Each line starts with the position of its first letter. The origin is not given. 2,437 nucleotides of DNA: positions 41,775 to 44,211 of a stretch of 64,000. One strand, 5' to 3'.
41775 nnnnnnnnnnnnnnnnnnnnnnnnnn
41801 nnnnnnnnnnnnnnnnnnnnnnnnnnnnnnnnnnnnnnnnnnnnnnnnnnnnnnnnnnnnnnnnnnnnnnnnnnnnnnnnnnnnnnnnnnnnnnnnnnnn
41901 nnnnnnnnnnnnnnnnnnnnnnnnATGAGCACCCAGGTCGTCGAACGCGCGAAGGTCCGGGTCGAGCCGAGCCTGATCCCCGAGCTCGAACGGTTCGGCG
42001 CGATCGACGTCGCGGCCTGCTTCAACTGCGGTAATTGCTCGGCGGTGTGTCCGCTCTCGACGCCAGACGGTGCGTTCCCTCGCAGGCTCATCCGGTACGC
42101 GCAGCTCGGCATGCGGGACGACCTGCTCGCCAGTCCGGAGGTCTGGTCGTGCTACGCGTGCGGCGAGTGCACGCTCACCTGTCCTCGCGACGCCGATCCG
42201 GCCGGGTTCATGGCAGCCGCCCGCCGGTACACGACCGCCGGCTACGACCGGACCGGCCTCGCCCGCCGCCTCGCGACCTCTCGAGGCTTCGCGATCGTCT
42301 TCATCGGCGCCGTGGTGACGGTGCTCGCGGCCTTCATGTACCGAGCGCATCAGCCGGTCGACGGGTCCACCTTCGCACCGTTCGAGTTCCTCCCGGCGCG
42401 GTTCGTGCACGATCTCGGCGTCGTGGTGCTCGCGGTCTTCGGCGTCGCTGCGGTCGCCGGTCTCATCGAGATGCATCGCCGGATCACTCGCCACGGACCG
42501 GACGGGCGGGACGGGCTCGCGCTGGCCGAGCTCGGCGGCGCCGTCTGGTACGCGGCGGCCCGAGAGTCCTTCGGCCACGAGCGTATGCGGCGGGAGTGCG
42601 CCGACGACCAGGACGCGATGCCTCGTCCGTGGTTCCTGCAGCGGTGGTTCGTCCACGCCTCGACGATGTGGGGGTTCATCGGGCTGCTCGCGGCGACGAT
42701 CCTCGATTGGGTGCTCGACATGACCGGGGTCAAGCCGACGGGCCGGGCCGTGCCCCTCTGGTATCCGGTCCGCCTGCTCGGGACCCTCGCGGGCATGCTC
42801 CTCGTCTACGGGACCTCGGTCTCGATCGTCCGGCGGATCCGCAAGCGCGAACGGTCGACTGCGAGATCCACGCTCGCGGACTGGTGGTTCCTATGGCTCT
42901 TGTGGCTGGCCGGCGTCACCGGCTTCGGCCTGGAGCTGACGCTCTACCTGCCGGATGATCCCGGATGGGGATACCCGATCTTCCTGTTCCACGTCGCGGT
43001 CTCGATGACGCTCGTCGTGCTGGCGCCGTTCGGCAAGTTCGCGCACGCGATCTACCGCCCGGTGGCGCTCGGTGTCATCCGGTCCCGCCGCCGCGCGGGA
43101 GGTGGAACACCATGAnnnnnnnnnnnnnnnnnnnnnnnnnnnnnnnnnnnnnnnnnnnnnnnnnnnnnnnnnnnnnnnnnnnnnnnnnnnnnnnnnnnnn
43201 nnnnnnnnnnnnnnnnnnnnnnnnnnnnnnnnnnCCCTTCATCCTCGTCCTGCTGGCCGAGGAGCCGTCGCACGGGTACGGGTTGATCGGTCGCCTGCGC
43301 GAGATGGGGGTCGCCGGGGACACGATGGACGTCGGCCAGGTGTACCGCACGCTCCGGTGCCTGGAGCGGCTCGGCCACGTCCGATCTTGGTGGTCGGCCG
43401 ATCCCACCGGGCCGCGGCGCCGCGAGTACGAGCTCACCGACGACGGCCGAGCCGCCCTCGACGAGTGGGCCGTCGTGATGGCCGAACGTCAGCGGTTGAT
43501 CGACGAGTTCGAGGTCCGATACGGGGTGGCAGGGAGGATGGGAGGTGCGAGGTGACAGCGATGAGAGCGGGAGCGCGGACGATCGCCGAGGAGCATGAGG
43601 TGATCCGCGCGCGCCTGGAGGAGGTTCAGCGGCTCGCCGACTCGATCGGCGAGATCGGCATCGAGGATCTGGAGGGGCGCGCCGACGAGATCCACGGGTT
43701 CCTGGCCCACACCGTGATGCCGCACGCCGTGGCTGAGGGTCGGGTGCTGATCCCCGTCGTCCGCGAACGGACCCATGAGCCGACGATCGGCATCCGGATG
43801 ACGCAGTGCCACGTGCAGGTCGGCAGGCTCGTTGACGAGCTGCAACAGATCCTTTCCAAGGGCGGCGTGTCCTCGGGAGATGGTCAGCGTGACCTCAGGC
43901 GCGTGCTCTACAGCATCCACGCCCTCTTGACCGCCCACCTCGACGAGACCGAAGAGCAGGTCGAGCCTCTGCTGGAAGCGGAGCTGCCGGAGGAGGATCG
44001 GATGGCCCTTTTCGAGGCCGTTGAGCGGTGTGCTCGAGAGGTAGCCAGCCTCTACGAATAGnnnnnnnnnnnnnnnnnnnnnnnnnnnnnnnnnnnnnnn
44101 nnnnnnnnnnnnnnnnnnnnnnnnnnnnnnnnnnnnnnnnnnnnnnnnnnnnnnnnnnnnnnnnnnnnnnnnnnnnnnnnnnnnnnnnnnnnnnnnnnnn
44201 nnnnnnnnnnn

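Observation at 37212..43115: DsrE - TusA - free MvhD-like - QmoABC-like module with no APS reductase in the window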

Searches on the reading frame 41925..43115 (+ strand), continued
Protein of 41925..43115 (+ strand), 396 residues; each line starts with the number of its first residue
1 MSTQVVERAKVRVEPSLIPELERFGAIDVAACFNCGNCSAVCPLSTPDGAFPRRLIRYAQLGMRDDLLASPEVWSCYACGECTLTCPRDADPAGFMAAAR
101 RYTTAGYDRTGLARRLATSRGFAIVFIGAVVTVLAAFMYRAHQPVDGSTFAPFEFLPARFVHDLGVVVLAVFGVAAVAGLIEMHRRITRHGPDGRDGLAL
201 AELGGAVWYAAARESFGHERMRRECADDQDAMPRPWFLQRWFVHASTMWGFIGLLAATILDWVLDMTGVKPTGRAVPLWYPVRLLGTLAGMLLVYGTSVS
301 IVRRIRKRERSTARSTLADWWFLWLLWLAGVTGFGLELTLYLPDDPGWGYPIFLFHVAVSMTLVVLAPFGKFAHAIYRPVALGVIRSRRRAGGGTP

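Call 43: find_encoding_contigs(protein=P0001, flank=10000, max_places=3)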
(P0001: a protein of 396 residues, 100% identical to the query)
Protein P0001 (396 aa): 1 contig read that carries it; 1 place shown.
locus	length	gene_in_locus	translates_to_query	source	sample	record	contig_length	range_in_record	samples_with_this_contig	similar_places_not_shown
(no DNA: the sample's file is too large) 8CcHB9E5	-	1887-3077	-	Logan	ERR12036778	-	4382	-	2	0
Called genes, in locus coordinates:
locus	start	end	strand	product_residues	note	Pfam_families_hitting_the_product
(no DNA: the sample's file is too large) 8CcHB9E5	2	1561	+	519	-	?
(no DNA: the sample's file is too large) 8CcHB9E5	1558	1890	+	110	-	-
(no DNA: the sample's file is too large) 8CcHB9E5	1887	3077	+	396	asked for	PF13237:Fer4_10, PF25160:LdpA_Fe-S-bd (faint), PF13183:Fer4_8, PF13187:Fer4_9, PF13534:Fer4_17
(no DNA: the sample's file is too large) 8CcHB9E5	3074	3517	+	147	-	PF03551:PadR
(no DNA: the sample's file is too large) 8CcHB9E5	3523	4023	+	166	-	PF01814:Hemerythrin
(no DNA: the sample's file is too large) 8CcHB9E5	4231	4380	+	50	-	?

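Call 80: search_dna_similar(query=window:41925-43115:+, collection=plasmids, mode=protein, max_evalue=0.00001, max_rows=15)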
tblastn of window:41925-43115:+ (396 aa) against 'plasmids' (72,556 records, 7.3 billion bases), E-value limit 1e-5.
Records with a match: 2; places in all: 2; records where one place covers at least 80% of the query: 0.
Best place of each record, by identity: <60% 2.
By first word of the organism name: Picosynechococcus 1; Ilyobacter 1.
By predicted mobility (MOB-suite, as given by PLSDB): mobilizable 1; non-mobilizable 1.
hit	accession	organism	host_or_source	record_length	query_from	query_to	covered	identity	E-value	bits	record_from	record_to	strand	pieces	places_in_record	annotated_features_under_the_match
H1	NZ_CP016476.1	Picosynechococcus sp. PCC 7003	cell culture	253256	29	153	32%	30.1%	5e-6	56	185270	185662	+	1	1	4Fe-4S dicluster domain-containing protein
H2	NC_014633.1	Ilyobacter polytropus DSM 2926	marine mud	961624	18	109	23%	33.0%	1e-7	62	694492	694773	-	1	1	4Fe-4S dicluster domain-containing protein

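Call 83: search_protein_families(library=ncbifam, proteins=[L054:10001-11125:+, L071:10001-11104:+, L046:10001-11110:+, L033:10001-11131:+, L080:10001-11137:+, L059:10001-11149:+, L039:4996-6114:-, L006:10001-11146:+, L051:10001-11152:+], max_evalue=1e-20)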
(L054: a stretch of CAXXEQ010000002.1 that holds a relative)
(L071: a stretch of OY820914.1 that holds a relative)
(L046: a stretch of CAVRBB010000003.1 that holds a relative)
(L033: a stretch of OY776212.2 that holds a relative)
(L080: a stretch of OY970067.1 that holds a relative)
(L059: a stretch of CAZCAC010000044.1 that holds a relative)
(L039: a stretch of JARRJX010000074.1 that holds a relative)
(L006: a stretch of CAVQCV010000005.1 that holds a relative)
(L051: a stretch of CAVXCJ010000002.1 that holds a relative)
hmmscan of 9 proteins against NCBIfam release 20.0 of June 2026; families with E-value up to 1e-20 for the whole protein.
L054:10001-11125:+ (375 aa): 1 family
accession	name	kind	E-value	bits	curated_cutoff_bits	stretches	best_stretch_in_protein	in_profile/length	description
NF038018.1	qmoC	equivalog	4e-68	230.5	300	1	3-367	3-358/360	quinone-interacting membrane-bound oxidoreductase complex subunit QmoC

L071:10001-11104:+ (368 aa): 1 family
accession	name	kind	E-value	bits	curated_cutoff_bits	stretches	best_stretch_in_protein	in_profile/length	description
NF038018.1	qmoC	equivalog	2e-58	198.6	300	1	5-363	4-360/360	quinone-interacting membrane-bound oxidoreductase complex subunit QmoC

L046:10001-11110:+ (370 aa): 1 family
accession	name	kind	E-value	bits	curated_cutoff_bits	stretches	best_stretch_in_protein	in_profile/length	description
NF038018.1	qmoC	equivalog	3.2e-60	204.5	300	1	13-370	8-358/360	quinone-interacting membrane-bound oxidoreductase complex subunit QmoC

L033:10001-11131:+ (377 aa): 1 family
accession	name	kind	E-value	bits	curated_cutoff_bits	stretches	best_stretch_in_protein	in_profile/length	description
NF038018.1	qmoC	equivalog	4e-62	210.8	300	1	11-375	6-358/360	quinone-interacting membrane-bound oxidoreductase complex subunit QmoC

L080:10001-11137:+ (379 aa): 1 family
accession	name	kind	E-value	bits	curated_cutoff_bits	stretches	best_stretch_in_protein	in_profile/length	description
NF038018.1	qmoC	equivalog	3.3e-54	184.7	300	1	4-379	2-358/360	quinone-interacting membrane-bound oxidoreductase complex subunit QmoC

L059:10001-11149:+ (383 aa): 1 family
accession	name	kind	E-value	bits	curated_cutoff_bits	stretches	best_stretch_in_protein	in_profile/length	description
NF038018.1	qmoC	equivalog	8.2e-59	199.9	300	1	9-375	7-358/360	quinone-interacting membrane-bound oxidoreductase complex subunit QmoC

L039:4996-6114:- (373 aa): 1 family
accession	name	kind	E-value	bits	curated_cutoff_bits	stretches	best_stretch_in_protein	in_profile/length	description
NF038018.1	qmoC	equivalog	8.4e-57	193.2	300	1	5-364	4-358/360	quinone-interacting membrane-bound oxidoreductase complex subunit QmoC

L006:10001-11146:+ (382 aa): 1 family
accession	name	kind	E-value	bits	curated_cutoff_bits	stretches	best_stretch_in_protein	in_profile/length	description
NF038018.1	qmoC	equivalog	2.7e-58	198.2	300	1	9-376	7-358/360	quinone-interacting membrane-bound oxidoreductase complex subunit QmoC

L051:10001-11152:+ (384 aa): 1 family
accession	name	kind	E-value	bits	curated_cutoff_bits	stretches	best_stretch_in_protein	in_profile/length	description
NF038018.1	qmoC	equivalog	8.2e-58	196.6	300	1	14-376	8-358/360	quinone-interacting membrane-bound oxidoreductase complex subunit QmoC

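Call 85: search_protein_families(library=pfam, proteins=[L029:2114-3511:+, L023:12826-14310:+, L012:2427-4556:+, L006:13241-14032:+, L071:14214-14639:+, L028:11266-11871:+, L020:11207-11668:+, L001:12279-12710:+, L028:12406-12756:+, L025:1603-2511:+], max_evalue=0.0001)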
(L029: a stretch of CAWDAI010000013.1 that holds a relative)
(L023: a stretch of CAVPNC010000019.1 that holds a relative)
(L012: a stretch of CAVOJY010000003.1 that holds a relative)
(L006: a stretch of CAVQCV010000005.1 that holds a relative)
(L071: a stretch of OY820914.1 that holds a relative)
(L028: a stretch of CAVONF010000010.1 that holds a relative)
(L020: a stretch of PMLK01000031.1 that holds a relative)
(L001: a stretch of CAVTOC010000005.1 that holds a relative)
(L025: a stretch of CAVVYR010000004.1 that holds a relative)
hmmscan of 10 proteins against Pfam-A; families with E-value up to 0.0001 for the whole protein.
L029:2114-3511:+ (466 aa): 1 family
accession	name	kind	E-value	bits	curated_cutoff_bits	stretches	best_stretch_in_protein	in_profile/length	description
PF01433.26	Peptidase_M1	-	1.2e-07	32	27.7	0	325-372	60-107/218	Peptidase family M1 domain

L023:12826-14310:+ (495 aa): 1 family
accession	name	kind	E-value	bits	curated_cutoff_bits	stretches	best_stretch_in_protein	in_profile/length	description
PF02233.22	PNTB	-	4e-173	577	31.7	1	20-490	7-455/456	NAD(P) transhydrogenase beta subunit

L012:2427-4556:+ (710 aa): 9 families
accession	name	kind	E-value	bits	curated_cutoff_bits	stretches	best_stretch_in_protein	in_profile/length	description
PF00206.25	Lyase_1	-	2.6e-71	241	27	1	38-332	1-312/312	Lyase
PF13649.12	Methyltransf_25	-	2.3e-17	63.9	27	1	545-636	2-97/97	Methyltransferase domain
PF14698.11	ASL_C2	-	2e-15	57.4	27.3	1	396-444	2-50/69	Argininosuccinate lyase C-terminal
PF08241.18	Methyltransf_11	-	3.5e-12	47.2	21.2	1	545-639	1-94/95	Methyltransferase domain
PF08242.18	Methyltransf_12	-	1.3e-10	42.3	30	1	545-638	1-98/98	Methyltransferase domain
PF13489.12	Methyltransf_23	-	5e-07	30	27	1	531-644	11-120/164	Methyltransferase domain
PF03848.20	TehB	-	2.7e-06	27.4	20.4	1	533-641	23-133/193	Tellurite resistance protein TehB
PF01209.24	Ubie_methyltran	-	1.2e-05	25.2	20.1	1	538-645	45-156/233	ubiE/COQ5 methyltransferase family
PF13847.12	Methyltransf_31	-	1.8e-05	24.9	27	1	543-644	6-113/145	Methyltransferase domain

L006:13241-14032:+ (264 aa): 0 families

L071:14214-14639:+ (142 aa): 1 family
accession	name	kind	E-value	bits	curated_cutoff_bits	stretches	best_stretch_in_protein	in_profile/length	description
PF02566.24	OsmC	-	1e-17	64.8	27.5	1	38-132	1-95/100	OsmC-like protein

L028:11266-11871:+ (202 aa): 0 families

L020:11207-11668:+ (154 aa): 1 family
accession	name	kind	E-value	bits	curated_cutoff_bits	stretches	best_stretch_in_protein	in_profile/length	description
PF02579.22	Nitro_FeMo-Co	-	4.5e-21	75.4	26.3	1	33-121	3-93/94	Dinitrogenase iron-molybdenum cofactor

L001:12279-12710:+ (144 aa): 2 families
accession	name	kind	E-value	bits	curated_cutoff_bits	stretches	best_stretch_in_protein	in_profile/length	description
PF00085.26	Thioredoxin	-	7.7e-25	87.3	23.5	1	19-117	2-102/103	Thioredoxin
PF13098.12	Thioredoxin_2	-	2.2e-05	25.2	27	1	36-115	7-103/104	Thioredoxin-like domain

L028:12406-12756:+ (117 aa): 1 family
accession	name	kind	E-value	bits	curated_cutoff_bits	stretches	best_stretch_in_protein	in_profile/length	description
PF12769.12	PNTB_4TM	-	8.9e-33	113.1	26.2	1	21-104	2-85/85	4TM region of pyridine nucleotide transhydrogenase, mitoch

L025:1603-2511:+ (303 aa): 0 families

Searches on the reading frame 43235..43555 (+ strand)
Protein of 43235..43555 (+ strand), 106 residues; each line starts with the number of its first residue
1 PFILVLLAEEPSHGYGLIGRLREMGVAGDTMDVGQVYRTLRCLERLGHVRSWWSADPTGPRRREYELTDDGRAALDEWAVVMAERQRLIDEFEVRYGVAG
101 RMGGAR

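Call 3: search_protein_families(library=pfam, proteins=[window:43235-43555:+], max_evalue=0.01)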
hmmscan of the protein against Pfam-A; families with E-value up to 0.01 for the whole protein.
window:43235-43555:+ (106 aa): 1 family
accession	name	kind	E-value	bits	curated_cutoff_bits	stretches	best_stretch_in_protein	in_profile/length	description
PF03551.20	PadR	-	2.8e-16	59.7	27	1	3-76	1-74/75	Transcriptional regulator PadR-like family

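Call 4: search_protein_families(library=ncbifam, proteins=[window:43235-43555:+], max_evalue=0.01)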
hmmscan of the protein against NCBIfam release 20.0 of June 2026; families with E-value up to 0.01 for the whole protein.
window:43235-43555:+ (106 aa): 3 families
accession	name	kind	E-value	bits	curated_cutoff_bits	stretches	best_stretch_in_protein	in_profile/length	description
TIGR02719.1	repress_PhaQ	equivalog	6.5e-16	58.9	139.35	1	1-96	27-120/138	poly-beta-hydroxybutyrate-responsive repressor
TIGR03433.1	padR_acidobact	paralog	1.3e-10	41.3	101.8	1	3-77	9-83/101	PadR family transcriptional regulator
NF006931.0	PRK09416.1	equivalog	9.6e-07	29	112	1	3-78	48-118/135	PadR family transcriptional regulator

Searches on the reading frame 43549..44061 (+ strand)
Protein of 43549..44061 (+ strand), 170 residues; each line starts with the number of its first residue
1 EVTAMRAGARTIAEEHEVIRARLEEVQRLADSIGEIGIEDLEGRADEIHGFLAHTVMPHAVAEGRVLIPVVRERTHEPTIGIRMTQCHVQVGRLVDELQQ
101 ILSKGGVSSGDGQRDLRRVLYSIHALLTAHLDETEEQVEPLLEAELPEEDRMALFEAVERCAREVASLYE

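Call 3: search_protein_families(library=pfam, proteins=[window:43549-44061:+], max_evalue=0.01)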
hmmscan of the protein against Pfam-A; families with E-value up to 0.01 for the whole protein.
window:43549-44061:+ (170 aa): 1 family
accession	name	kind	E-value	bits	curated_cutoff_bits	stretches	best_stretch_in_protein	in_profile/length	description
PF01814.28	Hemerythrin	-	5.3e-13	50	25.3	1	9-142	3-127/127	Hemerythrin HHE cation binding domain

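Call 4: search_protein_families(library=ncbifam, proteins=[window:43549-44061:+], max_evalue=0.01)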
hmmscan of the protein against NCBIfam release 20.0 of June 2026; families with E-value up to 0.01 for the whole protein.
window:43549-44061:+ (170 aa): 0 families
